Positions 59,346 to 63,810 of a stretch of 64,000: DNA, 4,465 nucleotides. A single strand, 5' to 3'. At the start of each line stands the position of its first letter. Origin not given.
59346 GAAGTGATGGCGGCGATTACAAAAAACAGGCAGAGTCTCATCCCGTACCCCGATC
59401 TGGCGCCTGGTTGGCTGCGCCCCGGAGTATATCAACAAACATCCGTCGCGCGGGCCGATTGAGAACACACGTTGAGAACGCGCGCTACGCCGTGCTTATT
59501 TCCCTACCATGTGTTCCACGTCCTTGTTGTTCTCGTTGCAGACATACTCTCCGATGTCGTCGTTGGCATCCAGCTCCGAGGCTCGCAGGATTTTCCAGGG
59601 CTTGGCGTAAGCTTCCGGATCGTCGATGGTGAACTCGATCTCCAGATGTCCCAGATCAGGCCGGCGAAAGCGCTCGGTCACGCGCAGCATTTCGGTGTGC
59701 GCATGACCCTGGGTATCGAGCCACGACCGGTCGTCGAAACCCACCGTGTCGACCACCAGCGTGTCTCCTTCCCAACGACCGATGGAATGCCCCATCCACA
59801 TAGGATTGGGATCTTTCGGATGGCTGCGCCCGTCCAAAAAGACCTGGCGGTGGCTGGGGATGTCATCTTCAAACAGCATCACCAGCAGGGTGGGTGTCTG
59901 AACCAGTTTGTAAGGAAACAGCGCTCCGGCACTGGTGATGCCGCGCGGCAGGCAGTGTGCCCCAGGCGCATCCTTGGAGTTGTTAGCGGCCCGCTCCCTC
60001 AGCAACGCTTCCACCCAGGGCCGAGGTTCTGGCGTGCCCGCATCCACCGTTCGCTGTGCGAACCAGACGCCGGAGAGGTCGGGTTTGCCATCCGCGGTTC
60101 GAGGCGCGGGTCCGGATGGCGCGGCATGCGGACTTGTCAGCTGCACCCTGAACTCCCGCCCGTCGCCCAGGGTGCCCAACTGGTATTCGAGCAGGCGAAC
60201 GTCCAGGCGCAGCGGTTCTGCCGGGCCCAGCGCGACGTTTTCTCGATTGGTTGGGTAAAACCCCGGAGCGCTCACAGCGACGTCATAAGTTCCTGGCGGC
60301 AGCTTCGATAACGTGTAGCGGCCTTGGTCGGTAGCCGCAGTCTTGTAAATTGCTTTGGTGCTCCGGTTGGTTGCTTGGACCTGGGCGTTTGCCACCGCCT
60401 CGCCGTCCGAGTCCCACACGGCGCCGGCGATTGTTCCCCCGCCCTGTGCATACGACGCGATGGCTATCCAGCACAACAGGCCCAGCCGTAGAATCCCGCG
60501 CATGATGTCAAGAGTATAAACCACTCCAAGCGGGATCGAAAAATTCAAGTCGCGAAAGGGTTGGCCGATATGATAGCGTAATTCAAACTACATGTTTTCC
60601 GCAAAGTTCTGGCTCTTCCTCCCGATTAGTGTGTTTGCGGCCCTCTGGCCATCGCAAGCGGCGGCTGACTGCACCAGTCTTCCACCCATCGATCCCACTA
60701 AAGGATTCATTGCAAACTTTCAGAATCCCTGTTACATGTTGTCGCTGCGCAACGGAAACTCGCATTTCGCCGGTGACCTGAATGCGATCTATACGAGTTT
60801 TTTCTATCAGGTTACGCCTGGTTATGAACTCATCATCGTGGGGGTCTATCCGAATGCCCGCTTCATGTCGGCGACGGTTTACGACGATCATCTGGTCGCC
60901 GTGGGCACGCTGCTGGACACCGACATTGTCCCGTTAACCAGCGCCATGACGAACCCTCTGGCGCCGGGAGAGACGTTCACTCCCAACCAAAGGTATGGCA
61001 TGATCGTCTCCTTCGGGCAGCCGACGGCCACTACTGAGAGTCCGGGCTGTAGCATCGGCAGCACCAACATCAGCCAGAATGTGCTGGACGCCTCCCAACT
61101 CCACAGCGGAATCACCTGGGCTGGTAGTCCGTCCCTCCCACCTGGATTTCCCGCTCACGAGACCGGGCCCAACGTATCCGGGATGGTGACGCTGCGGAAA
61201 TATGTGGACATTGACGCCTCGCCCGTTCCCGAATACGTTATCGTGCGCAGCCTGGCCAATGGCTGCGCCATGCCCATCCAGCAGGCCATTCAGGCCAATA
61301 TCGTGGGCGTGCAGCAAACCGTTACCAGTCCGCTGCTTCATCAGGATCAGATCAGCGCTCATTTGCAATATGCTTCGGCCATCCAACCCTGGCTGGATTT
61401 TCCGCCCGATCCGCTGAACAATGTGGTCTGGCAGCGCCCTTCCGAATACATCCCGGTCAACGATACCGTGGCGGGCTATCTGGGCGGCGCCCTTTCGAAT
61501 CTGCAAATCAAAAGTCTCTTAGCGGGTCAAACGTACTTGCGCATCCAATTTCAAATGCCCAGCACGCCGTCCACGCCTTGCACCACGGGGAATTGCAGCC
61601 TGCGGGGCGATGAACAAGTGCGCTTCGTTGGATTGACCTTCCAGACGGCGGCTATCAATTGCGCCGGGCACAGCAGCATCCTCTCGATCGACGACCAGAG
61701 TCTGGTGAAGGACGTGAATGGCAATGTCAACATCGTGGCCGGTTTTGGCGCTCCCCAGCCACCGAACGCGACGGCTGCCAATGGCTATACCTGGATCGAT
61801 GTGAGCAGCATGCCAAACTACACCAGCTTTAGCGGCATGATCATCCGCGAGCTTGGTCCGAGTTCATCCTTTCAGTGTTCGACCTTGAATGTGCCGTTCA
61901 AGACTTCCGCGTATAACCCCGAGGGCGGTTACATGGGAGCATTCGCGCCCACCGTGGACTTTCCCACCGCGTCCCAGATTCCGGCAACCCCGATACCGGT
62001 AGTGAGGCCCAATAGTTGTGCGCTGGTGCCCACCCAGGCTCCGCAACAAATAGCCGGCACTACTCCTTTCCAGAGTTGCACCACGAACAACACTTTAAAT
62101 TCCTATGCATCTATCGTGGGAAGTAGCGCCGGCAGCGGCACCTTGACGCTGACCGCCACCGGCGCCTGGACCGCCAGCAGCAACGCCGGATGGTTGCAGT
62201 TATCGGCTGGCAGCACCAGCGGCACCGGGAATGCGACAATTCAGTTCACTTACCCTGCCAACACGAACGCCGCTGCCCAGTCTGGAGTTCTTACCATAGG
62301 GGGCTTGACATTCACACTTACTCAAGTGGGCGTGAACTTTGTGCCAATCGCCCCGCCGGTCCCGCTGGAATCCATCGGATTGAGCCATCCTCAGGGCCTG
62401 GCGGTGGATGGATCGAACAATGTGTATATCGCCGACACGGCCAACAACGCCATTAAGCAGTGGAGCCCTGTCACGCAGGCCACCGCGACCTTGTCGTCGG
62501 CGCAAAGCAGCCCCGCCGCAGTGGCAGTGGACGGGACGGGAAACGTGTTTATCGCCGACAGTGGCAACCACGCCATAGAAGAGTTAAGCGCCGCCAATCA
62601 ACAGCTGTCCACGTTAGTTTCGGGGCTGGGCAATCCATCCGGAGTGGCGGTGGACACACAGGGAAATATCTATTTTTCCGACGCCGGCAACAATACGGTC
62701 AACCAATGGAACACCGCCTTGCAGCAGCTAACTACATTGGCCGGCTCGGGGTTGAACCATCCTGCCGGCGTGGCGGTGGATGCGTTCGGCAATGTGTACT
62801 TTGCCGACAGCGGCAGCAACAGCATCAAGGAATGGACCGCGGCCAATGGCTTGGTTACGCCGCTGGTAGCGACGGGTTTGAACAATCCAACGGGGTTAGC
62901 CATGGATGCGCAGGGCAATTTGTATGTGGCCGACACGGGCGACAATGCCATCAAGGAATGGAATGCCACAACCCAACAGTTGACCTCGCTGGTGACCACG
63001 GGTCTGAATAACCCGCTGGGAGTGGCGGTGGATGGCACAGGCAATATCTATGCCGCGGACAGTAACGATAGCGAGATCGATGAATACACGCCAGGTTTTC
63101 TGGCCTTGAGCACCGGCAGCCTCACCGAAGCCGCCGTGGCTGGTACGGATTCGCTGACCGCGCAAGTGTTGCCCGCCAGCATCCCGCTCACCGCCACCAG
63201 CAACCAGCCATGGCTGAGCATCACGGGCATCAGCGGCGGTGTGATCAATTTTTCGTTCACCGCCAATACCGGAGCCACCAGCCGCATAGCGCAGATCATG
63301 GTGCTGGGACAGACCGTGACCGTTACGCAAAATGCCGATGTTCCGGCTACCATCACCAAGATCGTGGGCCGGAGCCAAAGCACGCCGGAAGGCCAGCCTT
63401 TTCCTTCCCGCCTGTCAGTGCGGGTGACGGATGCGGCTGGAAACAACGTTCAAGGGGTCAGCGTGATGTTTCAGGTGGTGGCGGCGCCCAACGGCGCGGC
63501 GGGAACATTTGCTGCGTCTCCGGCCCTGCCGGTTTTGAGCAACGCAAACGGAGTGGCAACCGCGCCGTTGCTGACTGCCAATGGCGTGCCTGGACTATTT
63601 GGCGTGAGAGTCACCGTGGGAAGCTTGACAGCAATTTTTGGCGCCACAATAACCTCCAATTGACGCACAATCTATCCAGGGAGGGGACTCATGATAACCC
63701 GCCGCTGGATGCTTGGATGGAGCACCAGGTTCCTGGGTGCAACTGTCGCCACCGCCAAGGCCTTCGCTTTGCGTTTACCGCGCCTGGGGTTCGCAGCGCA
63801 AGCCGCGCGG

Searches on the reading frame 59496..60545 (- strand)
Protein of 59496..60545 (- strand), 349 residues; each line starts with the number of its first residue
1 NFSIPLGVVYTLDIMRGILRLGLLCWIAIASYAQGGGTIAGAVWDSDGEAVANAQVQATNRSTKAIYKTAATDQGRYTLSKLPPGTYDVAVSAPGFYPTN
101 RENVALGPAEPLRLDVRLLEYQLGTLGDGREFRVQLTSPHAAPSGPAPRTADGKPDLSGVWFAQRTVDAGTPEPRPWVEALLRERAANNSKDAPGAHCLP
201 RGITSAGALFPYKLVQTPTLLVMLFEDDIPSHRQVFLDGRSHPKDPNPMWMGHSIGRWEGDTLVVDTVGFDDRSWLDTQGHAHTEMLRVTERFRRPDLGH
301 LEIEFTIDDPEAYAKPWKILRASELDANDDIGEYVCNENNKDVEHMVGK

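Call 28: search_protein_families(library=pfam, proteins=[window:59496-60545:-], max_evalue=0.01)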
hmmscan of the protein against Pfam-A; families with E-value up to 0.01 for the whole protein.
window:59496-60545:- (349 aa): 4 families
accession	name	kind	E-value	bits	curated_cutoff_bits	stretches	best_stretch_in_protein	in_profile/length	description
PF13620.12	CarboxypepD_reg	-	5.2e-21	75.2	32.3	1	38-118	1-81/82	Carboxypeptidase regulatory-like domain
PF17210.9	SdrD_B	-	2e-05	25.1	29.7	1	45-99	18-72/112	SdrD B-like domain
PF13715.12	CarbopepD_reg_2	-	2.1e-05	24.9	32.2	1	39-115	1-73/88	CarboxypepD_reg-like domain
PF14686.12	fn3_3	-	0.00067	19.8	24.4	1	53-97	13-57/75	Polysaccharide lyase family 4, domain II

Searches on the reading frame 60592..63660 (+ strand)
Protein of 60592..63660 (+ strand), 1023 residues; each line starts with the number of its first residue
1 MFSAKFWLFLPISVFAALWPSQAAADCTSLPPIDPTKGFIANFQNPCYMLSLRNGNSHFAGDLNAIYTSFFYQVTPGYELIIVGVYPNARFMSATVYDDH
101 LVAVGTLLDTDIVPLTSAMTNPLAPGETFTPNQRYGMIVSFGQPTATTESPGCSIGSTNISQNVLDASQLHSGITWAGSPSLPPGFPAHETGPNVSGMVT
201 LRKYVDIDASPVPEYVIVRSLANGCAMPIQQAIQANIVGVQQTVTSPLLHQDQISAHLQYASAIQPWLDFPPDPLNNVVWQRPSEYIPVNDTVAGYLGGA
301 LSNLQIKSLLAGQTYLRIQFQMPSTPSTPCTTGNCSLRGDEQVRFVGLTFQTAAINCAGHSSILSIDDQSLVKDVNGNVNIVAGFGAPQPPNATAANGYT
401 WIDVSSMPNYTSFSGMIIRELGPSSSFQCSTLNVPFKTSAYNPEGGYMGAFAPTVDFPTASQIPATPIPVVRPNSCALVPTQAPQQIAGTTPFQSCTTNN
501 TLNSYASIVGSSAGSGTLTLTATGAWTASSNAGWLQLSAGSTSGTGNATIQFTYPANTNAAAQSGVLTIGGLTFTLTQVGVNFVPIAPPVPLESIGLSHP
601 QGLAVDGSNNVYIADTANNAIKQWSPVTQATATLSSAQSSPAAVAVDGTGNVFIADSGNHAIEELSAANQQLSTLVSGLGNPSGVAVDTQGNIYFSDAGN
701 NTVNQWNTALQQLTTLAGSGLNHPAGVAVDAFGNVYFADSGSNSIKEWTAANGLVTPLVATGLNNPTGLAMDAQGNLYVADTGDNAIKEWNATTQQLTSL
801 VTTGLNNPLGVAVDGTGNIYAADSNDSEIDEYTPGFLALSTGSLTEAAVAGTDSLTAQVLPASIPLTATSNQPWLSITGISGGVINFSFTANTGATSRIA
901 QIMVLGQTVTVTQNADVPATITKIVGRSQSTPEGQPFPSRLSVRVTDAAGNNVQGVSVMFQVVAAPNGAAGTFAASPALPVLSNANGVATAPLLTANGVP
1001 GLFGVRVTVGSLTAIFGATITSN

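Call 59: search_protein_families(library=pfam, proteins=[window:60592-63660:+], max_evalue=0.0001)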
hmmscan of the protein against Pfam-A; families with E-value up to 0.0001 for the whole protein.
window:60592-63660:+ (1023 aa): 9 families
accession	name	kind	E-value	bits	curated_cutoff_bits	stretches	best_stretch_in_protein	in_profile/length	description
PF01436.27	NHL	-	6e-32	108.5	20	1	763-788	1-26/28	NHL repeat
PF25021.1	TEN_NHL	-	1.3e-11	44.6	27.1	0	720-759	140-176/357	Teneurin NHL domain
PF13004.13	BACON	-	1e-10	41.9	25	2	867-913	4-60/61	Putative binding domain, N-terminal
PF06739.17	SBBP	-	2.1e-10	40.8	20.5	0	681-694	14-27/38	Beta-propeller repeat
PF19190.6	BACON_2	-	5.9e-10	39.4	25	1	510-574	12-83/94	Viral BACON domain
PF08450.18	SGL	-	1.8e-08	34.8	26.3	1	604-809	6-228/246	SMP-30/Gluconolactonase/LRE-like region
PF24684.1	Vgb_lyase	-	3.8e-08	32.9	50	1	598-782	97-283/290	Virginiamycin B lyase family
PF20067.5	SSL_N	-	1.3e-06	28.6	18.9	0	707-739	6-38/46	Strictosidine synthase-like, N-terminal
PF00058.23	Ldl_recept_b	-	1.4e-05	25.9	21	0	691-730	1-41/42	Low-density lipoprotein receptor repeat class B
